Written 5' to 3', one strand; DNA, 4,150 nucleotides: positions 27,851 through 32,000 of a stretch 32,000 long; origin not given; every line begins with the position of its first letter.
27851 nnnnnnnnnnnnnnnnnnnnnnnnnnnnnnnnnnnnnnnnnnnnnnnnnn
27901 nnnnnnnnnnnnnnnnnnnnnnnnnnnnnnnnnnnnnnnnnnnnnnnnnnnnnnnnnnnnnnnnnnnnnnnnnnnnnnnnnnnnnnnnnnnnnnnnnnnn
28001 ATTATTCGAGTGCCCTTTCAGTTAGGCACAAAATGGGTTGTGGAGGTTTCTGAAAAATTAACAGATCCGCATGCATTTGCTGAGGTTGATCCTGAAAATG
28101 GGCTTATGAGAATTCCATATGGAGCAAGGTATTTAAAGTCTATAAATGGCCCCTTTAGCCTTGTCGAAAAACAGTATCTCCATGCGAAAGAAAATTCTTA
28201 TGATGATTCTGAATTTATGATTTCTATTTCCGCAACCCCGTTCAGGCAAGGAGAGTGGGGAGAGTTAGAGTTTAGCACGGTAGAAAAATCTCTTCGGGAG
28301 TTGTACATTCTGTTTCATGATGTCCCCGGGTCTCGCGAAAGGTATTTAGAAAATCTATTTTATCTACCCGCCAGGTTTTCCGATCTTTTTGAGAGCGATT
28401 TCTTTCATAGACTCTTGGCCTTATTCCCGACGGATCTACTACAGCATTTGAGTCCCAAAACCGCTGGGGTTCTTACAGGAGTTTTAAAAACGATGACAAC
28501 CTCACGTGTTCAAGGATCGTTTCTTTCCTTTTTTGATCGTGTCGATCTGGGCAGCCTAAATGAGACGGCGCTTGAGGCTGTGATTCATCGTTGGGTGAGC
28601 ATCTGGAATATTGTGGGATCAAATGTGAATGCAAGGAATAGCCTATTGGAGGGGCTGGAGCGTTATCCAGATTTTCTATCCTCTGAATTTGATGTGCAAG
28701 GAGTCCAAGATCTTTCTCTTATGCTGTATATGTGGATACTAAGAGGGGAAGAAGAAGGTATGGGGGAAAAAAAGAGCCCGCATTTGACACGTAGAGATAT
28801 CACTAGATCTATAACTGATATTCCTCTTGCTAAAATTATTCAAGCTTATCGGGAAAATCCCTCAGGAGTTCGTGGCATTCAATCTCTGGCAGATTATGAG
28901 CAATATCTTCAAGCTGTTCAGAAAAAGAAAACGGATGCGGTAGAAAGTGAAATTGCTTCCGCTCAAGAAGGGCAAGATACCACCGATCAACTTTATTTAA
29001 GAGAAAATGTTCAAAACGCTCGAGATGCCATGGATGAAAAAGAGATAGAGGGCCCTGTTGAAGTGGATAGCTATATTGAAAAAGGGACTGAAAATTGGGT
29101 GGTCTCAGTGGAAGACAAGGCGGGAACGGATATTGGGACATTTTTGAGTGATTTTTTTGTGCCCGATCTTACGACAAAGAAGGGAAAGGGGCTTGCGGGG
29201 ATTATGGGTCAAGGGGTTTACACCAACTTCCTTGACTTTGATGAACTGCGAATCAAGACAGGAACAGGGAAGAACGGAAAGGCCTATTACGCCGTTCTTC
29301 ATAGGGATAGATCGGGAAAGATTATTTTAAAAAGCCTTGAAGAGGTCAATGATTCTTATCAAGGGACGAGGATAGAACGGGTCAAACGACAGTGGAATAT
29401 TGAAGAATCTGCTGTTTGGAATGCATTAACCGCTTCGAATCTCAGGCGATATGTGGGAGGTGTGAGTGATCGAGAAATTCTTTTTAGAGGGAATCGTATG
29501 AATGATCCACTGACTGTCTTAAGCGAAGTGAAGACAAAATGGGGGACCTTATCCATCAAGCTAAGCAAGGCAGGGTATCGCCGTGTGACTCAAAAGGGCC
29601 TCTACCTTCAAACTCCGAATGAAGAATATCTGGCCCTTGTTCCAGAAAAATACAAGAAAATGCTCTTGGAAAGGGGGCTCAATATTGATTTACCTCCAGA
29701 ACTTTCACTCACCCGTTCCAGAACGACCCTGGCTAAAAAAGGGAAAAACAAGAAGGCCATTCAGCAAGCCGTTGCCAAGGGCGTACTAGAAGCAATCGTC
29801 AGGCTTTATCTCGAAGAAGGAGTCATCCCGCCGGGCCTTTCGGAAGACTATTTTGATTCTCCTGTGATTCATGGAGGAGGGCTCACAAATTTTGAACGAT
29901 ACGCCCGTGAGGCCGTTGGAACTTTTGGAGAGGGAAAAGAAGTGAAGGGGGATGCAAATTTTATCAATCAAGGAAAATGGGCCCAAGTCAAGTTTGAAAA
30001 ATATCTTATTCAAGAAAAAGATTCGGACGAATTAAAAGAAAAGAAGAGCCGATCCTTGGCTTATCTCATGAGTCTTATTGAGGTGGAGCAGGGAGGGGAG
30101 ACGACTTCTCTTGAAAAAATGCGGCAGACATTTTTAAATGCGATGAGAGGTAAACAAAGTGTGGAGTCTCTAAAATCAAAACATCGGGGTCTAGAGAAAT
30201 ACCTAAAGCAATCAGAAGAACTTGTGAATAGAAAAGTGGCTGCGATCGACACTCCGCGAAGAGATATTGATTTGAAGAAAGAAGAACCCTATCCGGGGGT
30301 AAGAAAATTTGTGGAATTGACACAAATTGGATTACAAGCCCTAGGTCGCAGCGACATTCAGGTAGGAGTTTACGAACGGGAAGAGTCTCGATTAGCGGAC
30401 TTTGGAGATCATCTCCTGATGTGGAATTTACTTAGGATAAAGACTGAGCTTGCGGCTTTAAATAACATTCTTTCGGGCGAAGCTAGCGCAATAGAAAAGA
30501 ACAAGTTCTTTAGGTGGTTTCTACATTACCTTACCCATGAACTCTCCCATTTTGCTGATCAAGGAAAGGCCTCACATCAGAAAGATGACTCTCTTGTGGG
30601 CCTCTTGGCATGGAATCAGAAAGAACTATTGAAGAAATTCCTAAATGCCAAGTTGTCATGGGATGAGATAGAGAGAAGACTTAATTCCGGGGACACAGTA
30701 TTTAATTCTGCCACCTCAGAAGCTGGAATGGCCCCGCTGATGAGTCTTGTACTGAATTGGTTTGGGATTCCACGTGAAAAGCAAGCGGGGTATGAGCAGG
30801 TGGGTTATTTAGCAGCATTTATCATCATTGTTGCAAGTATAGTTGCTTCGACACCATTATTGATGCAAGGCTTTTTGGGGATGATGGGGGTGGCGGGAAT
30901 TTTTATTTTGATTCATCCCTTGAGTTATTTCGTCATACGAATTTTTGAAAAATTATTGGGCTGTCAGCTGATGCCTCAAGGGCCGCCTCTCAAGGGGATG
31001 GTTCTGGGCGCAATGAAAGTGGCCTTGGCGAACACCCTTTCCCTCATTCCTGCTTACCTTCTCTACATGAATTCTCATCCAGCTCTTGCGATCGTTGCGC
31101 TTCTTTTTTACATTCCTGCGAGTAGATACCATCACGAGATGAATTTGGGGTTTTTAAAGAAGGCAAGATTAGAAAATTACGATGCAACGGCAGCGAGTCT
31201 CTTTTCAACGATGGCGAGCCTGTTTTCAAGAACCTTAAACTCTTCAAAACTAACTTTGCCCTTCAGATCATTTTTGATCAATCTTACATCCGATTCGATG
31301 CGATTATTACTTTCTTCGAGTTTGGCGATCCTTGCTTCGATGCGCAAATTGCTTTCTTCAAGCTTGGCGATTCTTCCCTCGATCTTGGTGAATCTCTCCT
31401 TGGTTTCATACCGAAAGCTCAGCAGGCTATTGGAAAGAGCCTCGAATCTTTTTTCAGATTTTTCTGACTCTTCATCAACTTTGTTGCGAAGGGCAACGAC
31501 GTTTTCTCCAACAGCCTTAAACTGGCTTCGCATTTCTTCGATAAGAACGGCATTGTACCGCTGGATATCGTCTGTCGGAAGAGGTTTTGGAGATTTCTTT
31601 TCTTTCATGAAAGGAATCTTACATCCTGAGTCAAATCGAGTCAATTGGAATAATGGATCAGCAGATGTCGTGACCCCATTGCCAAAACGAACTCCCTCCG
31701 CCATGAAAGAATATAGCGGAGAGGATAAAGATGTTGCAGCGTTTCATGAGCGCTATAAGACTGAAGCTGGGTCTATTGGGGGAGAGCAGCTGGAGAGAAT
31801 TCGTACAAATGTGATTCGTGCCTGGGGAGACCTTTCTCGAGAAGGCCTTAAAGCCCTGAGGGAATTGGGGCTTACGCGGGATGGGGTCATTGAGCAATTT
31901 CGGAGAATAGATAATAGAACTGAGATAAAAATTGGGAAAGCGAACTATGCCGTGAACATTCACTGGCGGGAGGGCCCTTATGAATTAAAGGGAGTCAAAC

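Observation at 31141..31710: The giant frame stays open while running antisense through a well-formed coiled-coil ORF; strand-composition flip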

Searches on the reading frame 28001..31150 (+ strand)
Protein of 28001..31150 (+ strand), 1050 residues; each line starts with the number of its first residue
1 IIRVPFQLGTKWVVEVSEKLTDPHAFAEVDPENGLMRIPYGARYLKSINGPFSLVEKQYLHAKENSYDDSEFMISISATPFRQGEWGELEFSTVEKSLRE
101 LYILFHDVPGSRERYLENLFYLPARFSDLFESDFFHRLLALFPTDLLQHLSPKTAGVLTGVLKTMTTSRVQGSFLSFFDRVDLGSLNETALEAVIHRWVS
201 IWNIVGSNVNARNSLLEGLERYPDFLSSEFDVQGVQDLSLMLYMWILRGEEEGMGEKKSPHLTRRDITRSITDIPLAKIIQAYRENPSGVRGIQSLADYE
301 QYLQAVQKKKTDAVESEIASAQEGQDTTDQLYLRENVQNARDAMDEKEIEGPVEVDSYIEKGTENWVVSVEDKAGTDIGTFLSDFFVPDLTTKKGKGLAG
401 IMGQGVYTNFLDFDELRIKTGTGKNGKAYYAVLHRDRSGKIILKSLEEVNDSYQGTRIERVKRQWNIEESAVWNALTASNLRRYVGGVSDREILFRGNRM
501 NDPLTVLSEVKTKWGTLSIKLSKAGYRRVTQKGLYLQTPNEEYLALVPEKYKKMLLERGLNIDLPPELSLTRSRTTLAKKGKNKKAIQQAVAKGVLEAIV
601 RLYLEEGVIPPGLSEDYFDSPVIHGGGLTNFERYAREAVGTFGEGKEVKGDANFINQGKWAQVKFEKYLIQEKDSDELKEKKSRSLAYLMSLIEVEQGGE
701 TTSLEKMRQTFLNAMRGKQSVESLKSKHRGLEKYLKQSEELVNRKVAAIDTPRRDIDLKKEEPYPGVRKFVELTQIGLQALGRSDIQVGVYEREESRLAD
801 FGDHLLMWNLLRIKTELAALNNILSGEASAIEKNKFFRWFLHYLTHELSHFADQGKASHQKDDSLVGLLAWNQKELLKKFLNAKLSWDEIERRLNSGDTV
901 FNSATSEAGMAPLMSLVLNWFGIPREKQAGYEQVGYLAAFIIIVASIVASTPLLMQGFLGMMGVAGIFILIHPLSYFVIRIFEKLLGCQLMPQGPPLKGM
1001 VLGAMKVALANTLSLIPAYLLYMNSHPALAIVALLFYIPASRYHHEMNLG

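Call 7: search_protein_families(library=pfam, proteins=[window:28001-31150:+], max_evalue=0.1)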
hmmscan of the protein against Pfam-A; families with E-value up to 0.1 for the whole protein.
window:28001-31150:+ (1050 aa): 1 family
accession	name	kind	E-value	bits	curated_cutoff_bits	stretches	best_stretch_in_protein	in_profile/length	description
PF03994.20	DUF350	-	0.033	14.7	26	1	928-1010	45-126/133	Domain of Unknown Function (DUF350)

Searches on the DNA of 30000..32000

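Call 48: search_rna_families(source=window, start=30000, end=32000, threshold=evalue, max_evalue=1)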
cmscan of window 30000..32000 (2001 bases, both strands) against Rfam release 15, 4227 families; matches with E-value up to 1: 0.
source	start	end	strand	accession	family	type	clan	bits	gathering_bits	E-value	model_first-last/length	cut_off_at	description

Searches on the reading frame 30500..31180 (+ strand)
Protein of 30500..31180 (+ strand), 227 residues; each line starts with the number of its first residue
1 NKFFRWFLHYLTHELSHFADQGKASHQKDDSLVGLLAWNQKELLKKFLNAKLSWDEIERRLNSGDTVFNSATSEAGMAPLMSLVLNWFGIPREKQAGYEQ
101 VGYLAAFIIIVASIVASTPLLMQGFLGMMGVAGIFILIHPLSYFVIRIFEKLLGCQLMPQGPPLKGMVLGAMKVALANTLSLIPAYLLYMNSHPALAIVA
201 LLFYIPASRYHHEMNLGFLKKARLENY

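Call 7: search_protein_families(library=pfam, proteins=[window:30500-31180:+], max_evalue=0.1)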
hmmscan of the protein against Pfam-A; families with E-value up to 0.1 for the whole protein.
window:30500-31180:+ (227 aa): 1 family
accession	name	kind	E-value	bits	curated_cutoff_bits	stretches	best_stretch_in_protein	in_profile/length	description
PF03994.20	DUF350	-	0.016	15.7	26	1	95-177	45-126/133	Domain of Unknown Function (DUF350)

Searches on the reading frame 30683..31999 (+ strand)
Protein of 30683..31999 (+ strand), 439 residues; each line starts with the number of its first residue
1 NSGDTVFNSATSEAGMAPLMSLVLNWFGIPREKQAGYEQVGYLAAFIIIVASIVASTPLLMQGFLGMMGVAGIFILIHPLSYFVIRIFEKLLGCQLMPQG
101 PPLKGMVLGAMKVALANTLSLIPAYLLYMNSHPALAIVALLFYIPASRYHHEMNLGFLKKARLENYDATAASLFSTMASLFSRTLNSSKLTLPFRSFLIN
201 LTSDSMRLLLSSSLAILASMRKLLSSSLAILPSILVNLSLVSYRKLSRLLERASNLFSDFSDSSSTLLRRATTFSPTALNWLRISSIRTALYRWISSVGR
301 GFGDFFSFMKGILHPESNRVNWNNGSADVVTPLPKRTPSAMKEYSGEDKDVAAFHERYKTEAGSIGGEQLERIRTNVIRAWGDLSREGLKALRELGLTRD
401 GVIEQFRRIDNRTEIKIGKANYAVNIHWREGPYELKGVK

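Call 42: find_homologous_proteins(query=window:30683-31999:+)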
Query window:30683-31999:+: 8000 candidates shared short words with the query, none scored E <= 0.001.

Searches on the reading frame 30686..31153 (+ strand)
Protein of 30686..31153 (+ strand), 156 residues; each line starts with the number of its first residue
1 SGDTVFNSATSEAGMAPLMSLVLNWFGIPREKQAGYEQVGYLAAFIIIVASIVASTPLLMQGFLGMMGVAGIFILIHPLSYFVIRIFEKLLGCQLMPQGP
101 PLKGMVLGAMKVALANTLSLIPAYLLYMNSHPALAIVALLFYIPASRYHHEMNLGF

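Call 25: find_related_loci(query=A3, collection=genome_contigs, flank=10000)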
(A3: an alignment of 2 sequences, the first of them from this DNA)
Query A3 (156 aa) in genome_contigs; peptide patterns used: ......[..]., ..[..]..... (x = any residue, [..] = any of these).
69 stretches matched a pattern, but none encodes a relative of the query by tblastn (E <= 1e-3).

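Call 83: find_related_loci(query=A3, collection=viral_contigs, flank=10000)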
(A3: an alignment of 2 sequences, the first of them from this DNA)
Query A3 (156 aa) in viral_contigs; peptide patterns used: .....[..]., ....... (x = any residue, [..] = any of these).
34 stretches matched a pattern, but none encodes a relative of the query by tblastn (E <= 1e-3).

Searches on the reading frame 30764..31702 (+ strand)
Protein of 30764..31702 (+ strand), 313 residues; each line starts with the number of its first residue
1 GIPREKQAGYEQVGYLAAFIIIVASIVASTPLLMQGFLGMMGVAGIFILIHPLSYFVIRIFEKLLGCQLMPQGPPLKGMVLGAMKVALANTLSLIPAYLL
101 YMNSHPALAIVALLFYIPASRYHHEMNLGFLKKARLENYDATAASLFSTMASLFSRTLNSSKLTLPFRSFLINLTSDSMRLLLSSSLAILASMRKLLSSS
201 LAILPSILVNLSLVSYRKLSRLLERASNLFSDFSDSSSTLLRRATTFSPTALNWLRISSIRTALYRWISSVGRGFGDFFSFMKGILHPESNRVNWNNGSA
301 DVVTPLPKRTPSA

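Call 76: predict_structure(protein=window:30764-31702:+)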
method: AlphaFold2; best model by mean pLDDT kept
length: 313 residues; sequences in the alignment: 1
mean_pLDDT: 43.0   pTM: 0.24
mean pLDDT of the five models: 43.0, 42.4, 40.2, 38.9, 38.1
residues with pLDDT >= 90: 0; 70-90: 0; 50-70: 15; < 50: 298
segments of 3 or more residues with pLDDT < 50: 17-29, 31-35, 41-157, 161-214, 216-313
pLDDT, mean of each block of 10 residues (from residue 1): 49 49 46 48 45 46 43 44 43 41 43 40 37 40 43 49 43 41 39 39 40 46 42 38 41 44 47 45 43 39 40 40
secondary structure, 60 per line:
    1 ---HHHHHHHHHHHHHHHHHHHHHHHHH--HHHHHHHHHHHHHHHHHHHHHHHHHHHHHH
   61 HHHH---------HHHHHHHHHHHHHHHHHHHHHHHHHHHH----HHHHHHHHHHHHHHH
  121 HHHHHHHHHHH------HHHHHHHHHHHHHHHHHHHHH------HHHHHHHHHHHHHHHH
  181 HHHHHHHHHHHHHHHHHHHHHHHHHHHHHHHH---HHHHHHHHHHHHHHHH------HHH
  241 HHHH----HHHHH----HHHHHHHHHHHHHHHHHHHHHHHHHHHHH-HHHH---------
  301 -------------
elements in order: H4-28 H31-64 H74-101 H106-131 H138-158 H165-212 H216-231 H238-244 H249-253 H258-286 H288-291
